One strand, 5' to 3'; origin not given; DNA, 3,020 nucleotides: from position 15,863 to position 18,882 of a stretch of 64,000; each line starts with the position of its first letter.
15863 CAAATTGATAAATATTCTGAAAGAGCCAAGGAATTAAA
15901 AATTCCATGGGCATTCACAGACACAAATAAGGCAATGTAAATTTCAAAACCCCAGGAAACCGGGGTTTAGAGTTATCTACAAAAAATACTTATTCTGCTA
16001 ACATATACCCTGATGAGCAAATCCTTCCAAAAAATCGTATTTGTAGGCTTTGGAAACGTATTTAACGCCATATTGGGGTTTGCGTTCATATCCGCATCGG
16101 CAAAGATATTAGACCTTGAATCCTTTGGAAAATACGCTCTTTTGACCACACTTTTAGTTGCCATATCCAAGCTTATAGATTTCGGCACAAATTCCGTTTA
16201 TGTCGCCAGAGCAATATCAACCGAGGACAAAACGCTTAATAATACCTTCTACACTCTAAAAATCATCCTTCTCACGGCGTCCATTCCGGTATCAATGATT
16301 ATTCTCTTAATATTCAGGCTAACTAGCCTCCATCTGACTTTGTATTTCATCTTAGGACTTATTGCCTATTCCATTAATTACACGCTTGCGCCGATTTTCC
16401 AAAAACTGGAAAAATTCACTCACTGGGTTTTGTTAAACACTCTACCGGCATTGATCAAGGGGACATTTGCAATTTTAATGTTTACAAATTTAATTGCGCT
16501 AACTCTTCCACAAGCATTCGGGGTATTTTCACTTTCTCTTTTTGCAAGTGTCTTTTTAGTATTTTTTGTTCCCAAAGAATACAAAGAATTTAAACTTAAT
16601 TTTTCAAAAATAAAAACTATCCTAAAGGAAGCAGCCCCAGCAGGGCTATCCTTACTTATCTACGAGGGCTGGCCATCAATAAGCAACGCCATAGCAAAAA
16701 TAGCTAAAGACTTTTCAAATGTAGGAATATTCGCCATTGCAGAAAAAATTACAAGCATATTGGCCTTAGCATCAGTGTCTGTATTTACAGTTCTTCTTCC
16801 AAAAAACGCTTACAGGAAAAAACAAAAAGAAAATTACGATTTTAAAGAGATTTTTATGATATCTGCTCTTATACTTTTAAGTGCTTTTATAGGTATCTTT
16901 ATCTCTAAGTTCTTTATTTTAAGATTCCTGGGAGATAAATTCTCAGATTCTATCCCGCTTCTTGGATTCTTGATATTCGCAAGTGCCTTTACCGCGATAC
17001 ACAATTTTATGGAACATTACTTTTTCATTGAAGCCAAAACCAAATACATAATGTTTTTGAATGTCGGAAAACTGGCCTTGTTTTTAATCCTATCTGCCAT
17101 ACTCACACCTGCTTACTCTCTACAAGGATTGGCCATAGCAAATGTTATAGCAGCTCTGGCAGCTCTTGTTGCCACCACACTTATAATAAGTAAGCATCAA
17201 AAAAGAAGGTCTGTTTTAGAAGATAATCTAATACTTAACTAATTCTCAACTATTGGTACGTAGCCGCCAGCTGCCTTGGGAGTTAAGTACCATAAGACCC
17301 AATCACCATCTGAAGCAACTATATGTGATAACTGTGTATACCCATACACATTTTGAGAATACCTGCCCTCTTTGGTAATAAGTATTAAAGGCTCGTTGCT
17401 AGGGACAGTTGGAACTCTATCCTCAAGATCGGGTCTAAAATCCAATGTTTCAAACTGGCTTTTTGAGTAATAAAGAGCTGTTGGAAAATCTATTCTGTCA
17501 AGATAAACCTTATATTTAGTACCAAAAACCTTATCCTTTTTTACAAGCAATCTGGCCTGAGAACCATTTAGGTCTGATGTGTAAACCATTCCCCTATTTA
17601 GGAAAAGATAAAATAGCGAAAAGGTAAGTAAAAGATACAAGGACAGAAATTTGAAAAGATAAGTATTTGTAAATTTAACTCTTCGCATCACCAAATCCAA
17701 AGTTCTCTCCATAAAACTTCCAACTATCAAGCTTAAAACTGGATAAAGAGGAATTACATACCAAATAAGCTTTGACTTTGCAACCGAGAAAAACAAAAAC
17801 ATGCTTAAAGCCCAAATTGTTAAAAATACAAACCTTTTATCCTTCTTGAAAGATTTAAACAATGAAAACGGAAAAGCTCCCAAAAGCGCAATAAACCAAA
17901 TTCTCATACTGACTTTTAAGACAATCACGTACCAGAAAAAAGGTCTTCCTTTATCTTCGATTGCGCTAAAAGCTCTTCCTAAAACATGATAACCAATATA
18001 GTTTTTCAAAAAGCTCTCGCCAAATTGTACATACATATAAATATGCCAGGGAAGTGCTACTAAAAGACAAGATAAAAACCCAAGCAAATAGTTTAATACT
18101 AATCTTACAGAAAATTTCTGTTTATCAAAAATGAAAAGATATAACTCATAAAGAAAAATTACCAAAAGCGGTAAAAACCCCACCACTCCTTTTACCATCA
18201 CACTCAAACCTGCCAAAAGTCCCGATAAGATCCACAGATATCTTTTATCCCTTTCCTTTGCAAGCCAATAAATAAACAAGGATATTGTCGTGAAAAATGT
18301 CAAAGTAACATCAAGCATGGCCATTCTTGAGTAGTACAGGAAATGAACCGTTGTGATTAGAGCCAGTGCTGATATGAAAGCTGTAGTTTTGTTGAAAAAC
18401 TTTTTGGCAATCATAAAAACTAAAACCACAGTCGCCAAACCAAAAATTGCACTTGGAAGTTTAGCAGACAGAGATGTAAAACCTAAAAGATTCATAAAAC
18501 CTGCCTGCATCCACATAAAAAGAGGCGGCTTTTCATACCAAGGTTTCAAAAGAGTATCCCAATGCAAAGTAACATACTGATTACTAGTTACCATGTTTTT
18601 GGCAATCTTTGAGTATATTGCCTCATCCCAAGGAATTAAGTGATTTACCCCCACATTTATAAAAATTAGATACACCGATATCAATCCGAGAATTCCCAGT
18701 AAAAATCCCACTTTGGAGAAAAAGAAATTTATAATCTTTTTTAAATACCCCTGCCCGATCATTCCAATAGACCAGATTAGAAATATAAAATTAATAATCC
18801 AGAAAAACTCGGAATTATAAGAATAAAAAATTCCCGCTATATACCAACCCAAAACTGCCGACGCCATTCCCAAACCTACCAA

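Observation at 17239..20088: Single-polypeptide fusion of an O-antigen-ligase/Wzy-like domain with an ArnT/PMT-type GT-C domain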

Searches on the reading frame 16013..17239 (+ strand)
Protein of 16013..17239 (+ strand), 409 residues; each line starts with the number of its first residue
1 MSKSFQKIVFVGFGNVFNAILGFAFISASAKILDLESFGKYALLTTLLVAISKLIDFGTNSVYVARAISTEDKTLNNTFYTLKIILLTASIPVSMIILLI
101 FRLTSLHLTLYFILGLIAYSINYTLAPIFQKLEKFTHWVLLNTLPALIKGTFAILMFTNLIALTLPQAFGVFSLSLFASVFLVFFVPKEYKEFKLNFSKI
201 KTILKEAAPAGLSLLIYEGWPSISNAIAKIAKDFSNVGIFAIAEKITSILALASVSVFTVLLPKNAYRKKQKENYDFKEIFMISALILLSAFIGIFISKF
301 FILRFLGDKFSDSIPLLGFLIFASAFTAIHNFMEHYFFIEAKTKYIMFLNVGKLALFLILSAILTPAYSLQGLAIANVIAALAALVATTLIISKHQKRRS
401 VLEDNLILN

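Call 9: search_protein_families(library=pfam, proteins=[window:16013-17239:+], max_evalue=0.001)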
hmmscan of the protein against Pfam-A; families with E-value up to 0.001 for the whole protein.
window:16013-17239:+ (409 aa): 1 family
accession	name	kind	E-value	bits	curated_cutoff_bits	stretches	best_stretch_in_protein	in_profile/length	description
PF01943.22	Polysacc_synt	-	2.6e-13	50.4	28.2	1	6-263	3-268/274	Polysaccharide biosynthesis protein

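Call 41: search_protein_families(library=ncbifam, proteins=[window:16013-17239:+], max_evalue=0.01)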
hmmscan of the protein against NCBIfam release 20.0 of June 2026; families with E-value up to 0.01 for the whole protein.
window:16013-17239:+ (409 aa): 0 families

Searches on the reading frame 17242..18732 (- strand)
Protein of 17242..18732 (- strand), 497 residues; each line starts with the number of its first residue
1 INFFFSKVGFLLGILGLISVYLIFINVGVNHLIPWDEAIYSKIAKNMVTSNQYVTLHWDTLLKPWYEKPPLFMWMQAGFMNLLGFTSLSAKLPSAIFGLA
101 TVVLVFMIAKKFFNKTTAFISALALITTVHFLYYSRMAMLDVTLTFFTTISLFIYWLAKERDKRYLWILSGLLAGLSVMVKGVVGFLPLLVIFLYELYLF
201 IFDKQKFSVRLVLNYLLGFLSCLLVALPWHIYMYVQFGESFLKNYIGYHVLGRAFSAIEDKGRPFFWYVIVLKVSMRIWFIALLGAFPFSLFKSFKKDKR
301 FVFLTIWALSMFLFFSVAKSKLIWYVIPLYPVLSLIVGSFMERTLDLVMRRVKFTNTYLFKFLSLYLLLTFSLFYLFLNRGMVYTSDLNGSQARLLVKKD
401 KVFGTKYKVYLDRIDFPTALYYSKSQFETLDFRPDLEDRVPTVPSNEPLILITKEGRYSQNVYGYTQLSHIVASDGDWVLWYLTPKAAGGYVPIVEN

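Call 24: search_solved_structures(query=window:17242-18732:-, max_evalue=10, show_alignments=2)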
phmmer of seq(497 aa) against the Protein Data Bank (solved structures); distinct sequences matched with E-value up to 10: 1.
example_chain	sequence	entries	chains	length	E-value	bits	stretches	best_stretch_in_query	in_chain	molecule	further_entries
5ezm_A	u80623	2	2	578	2.5e-24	89.4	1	17-343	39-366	4-amino-4-deoxy-L-arabinose transferase or related glycosyltransferases of PMT family | 4-amino-4-deoxy-L-arabinose (L-Ara4N) transferase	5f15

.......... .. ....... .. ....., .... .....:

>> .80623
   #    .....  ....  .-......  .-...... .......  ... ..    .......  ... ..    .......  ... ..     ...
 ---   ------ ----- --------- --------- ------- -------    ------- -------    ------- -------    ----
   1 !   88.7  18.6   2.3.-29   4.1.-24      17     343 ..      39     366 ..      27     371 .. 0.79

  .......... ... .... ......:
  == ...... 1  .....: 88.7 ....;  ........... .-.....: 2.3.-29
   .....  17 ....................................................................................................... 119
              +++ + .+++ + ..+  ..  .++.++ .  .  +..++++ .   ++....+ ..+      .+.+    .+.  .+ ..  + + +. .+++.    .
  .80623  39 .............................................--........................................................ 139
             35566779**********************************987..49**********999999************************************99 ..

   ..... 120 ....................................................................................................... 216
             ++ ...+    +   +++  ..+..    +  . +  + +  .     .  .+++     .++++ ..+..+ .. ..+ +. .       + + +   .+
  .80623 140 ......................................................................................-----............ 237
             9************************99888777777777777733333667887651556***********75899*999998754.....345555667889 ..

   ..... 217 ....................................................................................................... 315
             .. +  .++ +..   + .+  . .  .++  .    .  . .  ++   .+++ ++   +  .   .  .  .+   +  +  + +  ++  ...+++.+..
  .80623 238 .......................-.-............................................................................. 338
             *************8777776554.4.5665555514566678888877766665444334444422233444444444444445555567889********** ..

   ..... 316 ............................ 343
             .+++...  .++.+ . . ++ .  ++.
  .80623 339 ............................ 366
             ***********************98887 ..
